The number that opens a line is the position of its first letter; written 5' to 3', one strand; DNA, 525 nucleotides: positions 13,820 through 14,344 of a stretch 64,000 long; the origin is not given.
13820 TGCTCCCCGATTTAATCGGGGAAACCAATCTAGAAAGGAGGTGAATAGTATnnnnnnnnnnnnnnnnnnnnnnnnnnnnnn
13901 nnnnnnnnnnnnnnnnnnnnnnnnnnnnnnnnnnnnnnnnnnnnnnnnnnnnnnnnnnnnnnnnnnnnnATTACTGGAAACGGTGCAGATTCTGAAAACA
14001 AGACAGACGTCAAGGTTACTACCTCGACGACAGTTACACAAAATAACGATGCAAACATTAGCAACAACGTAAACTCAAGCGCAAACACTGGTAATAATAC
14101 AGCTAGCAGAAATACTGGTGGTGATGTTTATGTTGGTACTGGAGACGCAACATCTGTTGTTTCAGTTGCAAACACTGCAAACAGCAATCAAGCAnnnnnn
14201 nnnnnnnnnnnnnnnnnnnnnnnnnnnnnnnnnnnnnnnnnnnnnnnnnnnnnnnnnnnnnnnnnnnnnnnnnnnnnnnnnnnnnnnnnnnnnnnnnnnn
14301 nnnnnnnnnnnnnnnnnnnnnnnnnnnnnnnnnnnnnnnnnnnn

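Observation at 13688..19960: Sortase-linked locus of four paralogous secreted Asn/Thr/Gly-rich repeat proteins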

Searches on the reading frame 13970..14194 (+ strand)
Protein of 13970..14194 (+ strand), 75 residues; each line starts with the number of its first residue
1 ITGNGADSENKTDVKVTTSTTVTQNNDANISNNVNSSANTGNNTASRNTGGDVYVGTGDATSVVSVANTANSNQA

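Call 9: search_solved_structures(query=A1, max_evalue=10, show_alignments=2)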
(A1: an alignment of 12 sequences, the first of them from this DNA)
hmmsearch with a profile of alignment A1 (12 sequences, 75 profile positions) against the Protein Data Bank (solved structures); distinct sequences matched with E-value up to 10: 4.
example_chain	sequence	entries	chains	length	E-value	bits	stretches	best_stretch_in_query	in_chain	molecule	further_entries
9roc_A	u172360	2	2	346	0.65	13.7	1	28-57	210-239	Copper-containing nitrite reductase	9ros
6thf_A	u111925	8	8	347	0.66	13.6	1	28-57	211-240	Copper-containing nitrite reductase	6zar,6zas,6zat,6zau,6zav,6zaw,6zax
8rfv_A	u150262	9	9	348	0.66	13.6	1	28-57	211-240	Copper-containing nitrite reductase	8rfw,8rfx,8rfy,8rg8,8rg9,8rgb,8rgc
7qxk_A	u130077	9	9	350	0.66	13.6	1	28-57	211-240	Copper-containing nitrite reductase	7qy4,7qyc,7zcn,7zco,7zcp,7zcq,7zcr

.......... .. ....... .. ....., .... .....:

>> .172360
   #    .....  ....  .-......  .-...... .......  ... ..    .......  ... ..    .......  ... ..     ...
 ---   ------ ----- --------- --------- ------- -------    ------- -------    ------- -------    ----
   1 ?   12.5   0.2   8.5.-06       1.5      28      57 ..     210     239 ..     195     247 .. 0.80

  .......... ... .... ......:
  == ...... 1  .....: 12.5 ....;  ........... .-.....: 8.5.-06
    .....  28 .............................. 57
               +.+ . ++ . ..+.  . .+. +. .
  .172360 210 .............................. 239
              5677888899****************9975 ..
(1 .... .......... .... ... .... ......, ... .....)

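Call 57: search_protein_representatives(alignment_id=A1)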
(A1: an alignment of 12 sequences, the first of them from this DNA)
Query: 12 sequences, 75 profile positions. Proteins with E-value up to 0.001 (for the whole library): 3011; up to 1e-10: 1906; up to 1e-30: 660. The best 150 are listed.
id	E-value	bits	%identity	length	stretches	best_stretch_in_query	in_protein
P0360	3.7e-85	296.4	-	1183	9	2-74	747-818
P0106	2.5e-83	290.6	-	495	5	1-75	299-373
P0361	3.4e-81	283.7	-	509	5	1-75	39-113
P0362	4.9e-81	283.2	-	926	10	4-71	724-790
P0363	3.2e-80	280.7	-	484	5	1-75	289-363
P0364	4.8e-79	276.9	-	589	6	2-72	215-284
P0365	1.8e-75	265.4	-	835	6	1-74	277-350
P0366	7.4e-75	263.4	-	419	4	1-74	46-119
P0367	2.1e-73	258.8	-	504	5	1-74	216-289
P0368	4.7e-73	257.7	-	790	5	1-74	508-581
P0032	1.4e-72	256.1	-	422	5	1-75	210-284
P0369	2.0e-72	255.7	-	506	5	1-74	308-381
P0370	5.4e-72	254.3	-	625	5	1-74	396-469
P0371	1.5e-71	252.9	-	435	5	1-75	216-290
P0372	2.5e-71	252.1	-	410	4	1-75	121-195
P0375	2.7e-69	245.6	-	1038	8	3-75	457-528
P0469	1.1e-53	195.6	-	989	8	1-75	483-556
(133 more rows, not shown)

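Call 66: search_protein_families(library=pfam, alignment_id=A1, max_evalue=10)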
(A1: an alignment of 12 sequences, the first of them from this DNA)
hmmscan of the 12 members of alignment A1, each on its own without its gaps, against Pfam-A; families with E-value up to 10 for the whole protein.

A. member 1, seq(75 aa): 1 family
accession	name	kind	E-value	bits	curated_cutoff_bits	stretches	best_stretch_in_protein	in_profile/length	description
PF09460.16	Saf-Nte_pilin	-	0.028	14.9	25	1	11-59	43-91/144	Saf-pilin pilus formation protein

B. families by the number of members that match (of 12 scanned): 2 families
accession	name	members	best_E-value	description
PF09460.16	Saf-Nte_pilin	1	0.028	Saf-pilin pilus formation protein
PF07552.16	Coat_X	1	0.46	Spore Coat Protein X and V domain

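Call 83: list_cluster_members(proteins=[P0360, P0362, P0375, P0469, P0001, P0121])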
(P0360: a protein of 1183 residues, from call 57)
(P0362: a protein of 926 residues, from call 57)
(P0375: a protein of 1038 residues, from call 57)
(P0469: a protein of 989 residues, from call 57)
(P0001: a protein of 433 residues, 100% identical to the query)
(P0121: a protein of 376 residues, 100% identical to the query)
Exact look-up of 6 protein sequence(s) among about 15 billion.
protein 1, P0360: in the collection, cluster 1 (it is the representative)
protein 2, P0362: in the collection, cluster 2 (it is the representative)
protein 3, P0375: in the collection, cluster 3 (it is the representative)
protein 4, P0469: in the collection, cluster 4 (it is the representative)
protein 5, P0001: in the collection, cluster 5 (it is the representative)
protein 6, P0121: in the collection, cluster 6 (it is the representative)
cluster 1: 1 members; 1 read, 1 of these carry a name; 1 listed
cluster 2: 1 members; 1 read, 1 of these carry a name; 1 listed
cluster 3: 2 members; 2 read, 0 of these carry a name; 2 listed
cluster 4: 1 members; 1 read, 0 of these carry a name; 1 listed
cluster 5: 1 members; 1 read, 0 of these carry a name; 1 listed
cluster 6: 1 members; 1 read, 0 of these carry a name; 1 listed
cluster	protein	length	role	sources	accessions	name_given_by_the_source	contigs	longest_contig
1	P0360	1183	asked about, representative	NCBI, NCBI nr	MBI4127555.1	MAG: hypothetical protein HY459_00640 [Parcubacteria group bacterium] | hypothetical protein [Parcubacteria group bacterium]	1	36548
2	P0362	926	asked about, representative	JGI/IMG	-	hypothetical protein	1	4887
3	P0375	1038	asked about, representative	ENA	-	-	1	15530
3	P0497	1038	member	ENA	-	-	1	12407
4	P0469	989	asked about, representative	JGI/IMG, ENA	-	-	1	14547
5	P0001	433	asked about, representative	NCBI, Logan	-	-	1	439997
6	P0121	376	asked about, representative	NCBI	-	-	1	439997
